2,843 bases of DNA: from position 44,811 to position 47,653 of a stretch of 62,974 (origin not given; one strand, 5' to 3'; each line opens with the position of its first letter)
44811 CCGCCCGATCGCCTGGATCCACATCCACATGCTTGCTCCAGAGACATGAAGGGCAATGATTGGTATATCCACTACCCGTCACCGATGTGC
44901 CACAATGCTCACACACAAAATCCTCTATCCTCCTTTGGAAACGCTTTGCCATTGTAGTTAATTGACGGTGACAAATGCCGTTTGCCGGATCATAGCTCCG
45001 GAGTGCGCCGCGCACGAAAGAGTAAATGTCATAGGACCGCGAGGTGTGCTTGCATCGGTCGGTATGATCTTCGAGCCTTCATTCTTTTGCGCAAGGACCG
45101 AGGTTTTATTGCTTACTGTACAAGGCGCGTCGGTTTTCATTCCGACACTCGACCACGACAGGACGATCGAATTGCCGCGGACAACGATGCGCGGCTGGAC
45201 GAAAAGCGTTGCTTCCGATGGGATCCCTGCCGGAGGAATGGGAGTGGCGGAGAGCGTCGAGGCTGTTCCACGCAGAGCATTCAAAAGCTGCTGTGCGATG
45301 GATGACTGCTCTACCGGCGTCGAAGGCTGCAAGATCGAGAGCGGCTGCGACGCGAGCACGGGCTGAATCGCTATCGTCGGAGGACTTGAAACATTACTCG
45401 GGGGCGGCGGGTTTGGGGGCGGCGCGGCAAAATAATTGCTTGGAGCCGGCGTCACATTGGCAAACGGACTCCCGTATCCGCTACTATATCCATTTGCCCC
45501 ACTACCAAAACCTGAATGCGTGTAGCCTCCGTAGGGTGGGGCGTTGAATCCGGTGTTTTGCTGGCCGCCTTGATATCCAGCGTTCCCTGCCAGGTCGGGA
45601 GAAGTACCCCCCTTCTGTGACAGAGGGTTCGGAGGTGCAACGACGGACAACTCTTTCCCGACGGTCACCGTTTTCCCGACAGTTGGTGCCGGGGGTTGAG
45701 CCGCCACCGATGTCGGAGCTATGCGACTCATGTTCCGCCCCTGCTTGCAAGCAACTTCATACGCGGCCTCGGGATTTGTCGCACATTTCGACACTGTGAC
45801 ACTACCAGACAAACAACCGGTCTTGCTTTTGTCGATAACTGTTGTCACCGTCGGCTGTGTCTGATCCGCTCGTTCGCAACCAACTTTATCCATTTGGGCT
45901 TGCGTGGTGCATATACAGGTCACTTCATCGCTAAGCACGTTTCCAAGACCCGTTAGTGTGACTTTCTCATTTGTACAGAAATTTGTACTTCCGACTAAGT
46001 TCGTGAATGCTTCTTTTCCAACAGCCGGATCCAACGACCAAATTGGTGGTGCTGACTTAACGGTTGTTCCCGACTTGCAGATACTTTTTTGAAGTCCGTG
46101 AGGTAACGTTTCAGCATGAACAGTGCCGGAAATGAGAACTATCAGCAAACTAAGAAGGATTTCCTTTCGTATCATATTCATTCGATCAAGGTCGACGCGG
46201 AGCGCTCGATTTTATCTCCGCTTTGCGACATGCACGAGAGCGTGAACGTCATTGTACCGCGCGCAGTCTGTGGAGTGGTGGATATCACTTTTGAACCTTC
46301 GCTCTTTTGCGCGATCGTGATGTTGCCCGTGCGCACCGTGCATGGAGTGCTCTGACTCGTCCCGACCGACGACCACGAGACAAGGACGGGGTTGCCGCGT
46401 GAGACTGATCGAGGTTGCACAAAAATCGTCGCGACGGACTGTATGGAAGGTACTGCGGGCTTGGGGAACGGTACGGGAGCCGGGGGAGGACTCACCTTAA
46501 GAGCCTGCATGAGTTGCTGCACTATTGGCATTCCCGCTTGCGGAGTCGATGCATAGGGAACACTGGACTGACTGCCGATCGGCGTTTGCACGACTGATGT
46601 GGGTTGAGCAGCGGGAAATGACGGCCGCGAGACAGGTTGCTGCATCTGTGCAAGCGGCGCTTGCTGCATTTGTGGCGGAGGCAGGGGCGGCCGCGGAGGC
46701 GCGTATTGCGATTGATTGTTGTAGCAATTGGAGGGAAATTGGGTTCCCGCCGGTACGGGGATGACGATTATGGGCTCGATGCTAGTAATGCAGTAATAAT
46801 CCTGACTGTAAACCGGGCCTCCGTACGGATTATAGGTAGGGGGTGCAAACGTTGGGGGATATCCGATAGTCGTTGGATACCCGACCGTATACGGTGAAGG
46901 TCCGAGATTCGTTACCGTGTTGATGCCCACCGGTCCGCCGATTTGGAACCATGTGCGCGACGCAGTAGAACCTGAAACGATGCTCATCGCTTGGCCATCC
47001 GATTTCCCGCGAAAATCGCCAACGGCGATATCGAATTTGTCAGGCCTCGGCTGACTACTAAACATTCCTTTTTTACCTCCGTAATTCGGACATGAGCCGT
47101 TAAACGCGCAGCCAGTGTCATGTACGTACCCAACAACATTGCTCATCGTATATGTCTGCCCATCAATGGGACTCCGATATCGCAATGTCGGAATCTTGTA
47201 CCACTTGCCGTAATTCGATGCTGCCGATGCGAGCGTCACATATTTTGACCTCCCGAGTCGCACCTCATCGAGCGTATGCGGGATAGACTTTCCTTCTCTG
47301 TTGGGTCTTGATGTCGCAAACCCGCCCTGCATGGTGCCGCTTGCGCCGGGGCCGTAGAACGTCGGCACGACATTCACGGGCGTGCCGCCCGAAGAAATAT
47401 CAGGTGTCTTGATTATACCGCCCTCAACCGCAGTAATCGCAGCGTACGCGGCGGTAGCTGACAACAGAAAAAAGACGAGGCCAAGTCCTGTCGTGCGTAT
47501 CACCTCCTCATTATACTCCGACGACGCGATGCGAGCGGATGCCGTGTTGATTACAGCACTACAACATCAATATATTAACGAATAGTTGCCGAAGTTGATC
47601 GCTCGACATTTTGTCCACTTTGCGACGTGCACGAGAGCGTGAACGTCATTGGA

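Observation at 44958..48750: Three tandem secreted paralogs: different (putatively peptidoglycan-cleaving) N-modules fused to one conserved 84-aa C-terminal domain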

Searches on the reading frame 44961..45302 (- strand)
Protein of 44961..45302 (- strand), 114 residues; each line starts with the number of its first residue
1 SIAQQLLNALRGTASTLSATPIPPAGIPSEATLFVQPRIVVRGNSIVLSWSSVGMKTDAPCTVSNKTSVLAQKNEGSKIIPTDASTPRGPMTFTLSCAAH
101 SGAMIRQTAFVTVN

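Call 15: find_homologous_proteins(query=A2, max_evalue=0.001)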
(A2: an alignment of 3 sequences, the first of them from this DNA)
Query A2 (3 sequences) (114 aa, profile of the alignment): 1 proteins with E <= 0.001 among 277 candidates.
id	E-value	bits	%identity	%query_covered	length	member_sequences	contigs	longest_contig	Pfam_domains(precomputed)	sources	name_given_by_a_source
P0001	4.3e-21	93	41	81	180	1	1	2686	-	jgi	-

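Call 17: find_encoding_contigs(protein=P0001, flank=5000)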
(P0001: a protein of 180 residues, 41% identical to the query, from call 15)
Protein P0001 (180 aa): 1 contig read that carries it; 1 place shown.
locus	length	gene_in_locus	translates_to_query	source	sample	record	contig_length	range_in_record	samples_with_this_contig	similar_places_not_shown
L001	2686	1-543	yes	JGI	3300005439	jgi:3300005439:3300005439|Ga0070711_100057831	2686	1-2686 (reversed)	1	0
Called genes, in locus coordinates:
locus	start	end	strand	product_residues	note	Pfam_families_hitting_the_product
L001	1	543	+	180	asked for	?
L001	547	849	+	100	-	PF12647:RNHCP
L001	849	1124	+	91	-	-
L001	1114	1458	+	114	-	-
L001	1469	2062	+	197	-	PF02525:Flavodoxin_2, PF03358:FMN_red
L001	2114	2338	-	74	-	-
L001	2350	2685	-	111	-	?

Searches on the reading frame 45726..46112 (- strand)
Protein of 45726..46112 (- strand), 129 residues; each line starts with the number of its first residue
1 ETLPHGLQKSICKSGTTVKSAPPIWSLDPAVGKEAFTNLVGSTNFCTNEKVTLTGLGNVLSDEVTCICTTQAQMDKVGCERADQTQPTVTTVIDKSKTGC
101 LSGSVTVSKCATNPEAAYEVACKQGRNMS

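Call 91: search_solved_structures(query=A9, max_evalue=10, show_alignments=1)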
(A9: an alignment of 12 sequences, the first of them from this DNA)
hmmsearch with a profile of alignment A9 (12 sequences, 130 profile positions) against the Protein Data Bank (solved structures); distinct sequences matched with E-value up to 10: 0.

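Call 101: find_homologous_proteins(query=A9, max_evalue=0.001)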
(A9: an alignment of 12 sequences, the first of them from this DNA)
Query A9 (12 sequences): 877 candidates shared short words with the query, none scored E <= 0.001.

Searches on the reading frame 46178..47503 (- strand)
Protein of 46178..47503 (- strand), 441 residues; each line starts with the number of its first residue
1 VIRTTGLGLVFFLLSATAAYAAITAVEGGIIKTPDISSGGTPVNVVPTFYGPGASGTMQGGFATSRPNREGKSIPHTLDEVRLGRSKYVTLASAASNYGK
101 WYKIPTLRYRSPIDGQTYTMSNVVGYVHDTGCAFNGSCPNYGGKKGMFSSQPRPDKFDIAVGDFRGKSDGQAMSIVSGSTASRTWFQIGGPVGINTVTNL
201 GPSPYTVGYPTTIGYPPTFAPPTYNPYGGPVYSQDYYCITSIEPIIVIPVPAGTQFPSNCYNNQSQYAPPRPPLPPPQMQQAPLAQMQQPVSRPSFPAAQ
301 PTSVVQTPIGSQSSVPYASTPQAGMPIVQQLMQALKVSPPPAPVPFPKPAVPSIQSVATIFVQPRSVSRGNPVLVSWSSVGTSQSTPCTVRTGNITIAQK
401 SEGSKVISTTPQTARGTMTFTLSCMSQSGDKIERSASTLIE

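Call 4: search_protein_families(library=pfam, proteins=[window:46178-47503:-], max_evalue=1)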
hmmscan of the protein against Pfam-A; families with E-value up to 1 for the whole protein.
window:46178-47503:- (441 aa): 0 families

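Call 5: search_protein_families(library=ncbifam, proteins=[window:46178-47503:-], max_evalue=1)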
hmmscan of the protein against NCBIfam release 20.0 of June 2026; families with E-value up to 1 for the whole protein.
window:46178-47503:- (441 aa): 0 families

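Call 9: search_solved_structures(query=window:46178-47503:-, max_evalue=10, show_alignments=2)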
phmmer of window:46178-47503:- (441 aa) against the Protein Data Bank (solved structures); distinct sequences matched with E-value up to 10: 0.

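Call 92: search_protein_families(library=phrogs, proteins=[window:46178-47503:-], max_evalue=0.01)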
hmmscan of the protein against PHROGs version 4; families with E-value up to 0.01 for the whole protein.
window:46178-47503:- (441 aa): 0 families
